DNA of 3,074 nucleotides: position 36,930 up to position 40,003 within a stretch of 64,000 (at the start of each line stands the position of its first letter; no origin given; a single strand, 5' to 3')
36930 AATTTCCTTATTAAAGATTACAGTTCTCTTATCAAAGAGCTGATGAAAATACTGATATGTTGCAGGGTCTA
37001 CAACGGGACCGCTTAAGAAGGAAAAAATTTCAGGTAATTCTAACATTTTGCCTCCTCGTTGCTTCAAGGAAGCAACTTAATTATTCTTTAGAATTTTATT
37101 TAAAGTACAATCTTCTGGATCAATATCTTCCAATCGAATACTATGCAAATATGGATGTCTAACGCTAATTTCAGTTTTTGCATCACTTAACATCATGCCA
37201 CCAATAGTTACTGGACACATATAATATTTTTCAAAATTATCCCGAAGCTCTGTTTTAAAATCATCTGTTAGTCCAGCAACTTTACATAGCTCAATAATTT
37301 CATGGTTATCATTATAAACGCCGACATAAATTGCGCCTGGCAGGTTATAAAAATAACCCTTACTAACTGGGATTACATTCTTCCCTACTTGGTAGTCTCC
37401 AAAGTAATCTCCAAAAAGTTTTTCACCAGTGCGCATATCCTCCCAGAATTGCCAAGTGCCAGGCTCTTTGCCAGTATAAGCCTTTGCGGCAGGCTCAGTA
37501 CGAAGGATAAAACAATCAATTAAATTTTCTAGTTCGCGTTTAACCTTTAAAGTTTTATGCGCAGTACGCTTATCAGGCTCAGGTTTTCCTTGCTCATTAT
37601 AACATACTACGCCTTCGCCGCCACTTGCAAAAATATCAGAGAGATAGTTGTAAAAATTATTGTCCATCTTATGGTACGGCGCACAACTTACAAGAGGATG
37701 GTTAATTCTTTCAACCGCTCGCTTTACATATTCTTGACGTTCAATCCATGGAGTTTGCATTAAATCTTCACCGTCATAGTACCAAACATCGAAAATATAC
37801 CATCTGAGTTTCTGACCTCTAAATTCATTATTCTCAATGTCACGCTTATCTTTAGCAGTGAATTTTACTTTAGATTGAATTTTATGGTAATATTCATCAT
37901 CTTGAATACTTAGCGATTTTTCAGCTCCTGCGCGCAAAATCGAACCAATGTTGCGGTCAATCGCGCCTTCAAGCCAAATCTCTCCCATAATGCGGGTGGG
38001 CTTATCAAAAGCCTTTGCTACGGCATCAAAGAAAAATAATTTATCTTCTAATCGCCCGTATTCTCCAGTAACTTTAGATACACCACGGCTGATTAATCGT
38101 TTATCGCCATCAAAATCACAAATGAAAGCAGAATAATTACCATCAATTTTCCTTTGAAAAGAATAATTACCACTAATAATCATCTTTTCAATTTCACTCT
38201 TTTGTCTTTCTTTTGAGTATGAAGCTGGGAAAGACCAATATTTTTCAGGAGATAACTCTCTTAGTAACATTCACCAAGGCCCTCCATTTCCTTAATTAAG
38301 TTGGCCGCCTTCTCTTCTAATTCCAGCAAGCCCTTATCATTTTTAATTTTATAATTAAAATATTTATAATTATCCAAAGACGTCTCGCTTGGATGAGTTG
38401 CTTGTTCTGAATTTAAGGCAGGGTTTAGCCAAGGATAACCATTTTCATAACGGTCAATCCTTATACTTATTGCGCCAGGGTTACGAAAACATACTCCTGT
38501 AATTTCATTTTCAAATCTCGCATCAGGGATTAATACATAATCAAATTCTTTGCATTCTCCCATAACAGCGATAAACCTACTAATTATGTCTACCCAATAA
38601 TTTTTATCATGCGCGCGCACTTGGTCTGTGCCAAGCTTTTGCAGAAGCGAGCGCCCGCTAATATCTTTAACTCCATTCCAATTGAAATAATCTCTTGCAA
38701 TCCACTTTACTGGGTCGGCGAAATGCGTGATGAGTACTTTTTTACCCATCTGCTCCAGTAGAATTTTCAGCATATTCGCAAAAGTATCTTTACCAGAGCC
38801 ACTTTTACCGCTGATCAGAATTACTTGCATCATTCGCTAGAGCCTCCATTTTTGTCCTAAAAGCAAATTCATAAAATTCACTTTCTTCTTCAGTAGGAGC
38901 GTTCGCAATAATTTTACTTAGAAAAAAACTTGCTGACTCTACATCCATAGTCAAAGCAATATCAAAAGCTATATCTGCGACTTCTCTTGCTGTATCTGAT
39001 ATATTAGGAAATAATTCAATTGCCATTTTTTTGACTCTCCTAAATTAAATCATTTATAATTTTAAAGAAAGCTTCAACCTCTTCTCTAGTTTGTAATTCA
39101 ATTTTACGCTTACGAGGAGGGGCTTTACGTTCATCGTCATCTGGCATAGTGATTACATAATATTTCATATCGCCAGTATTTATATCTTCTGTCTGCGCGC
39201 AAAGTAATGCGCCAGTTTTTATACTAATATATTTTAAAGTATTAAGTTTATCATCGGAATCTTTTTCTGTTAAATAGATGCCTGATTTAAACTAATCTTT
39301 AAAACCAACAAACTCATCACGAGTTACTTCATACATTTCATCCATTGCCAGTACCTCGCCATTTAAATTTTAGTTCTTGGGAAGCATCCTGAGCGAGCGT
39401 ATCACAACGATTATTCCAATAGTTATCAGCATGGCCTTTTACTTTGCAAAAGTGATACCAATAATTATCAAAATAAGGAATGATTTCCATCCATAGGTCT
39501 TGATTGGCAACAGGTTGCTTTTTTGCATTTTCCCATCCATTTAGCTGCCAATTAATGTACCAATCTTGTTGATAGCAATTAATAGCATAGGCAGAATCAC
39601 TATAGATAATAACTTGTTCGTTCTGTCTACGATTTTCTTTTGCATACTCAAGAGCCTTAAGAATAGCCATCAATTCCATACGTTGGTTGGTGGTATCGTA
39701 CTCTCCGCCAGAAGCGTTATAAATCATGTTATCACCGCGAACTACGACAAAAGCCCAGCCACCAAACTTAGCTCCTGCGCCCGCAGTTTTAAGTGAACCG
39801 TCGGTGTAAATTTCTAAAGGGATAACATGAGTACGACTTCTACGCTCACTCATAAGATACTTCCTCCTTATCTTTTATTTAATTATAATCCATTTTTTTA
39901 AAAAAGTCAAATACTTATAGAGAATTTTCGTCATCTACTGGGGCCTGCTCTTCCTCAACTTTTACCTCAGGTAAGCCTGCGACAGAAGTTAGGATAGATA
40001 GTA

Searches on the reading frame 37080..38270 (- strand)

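Call 38: search_protein_families(library=pfam, max_evalue=0.001, proteins=[window:37080-38270:-])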
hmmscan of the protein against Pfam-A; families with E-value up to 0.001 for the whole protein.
window:37080-38270:- (397 aa): 1 family
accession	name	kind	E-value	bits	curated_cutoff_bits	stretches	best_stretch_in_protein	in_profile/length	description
PF01068.26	DNA_ligase_A_M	-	2.7e-14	53.8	26.2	1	32-244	18-204/204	ATP dependent DNA ligase domain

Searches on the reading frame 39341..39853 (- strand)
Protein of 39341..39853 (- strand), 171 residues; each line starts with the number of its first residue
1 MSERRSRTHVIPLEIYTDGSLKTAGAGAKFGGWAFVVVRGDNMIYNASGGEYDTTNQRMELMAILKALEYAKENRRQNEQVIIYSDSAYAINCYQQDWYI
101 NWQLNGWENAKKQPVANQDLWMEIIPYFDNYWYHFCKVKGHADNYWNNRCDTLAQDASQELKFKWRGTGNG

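Call 38: search_protein_families(library=pfam, max_evalue=0.001, proteins=[window:39341-39853:-])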
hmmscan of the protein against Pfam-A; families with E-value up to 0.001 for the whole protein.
window:39341-39853:- (171 aa): 1 family
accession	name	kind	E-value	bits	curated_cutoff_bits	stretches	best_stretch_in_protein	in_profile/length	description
PF00075.30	RNase_H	-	2.9e-29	102.5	25.8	1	14-158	5-140/141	RNase H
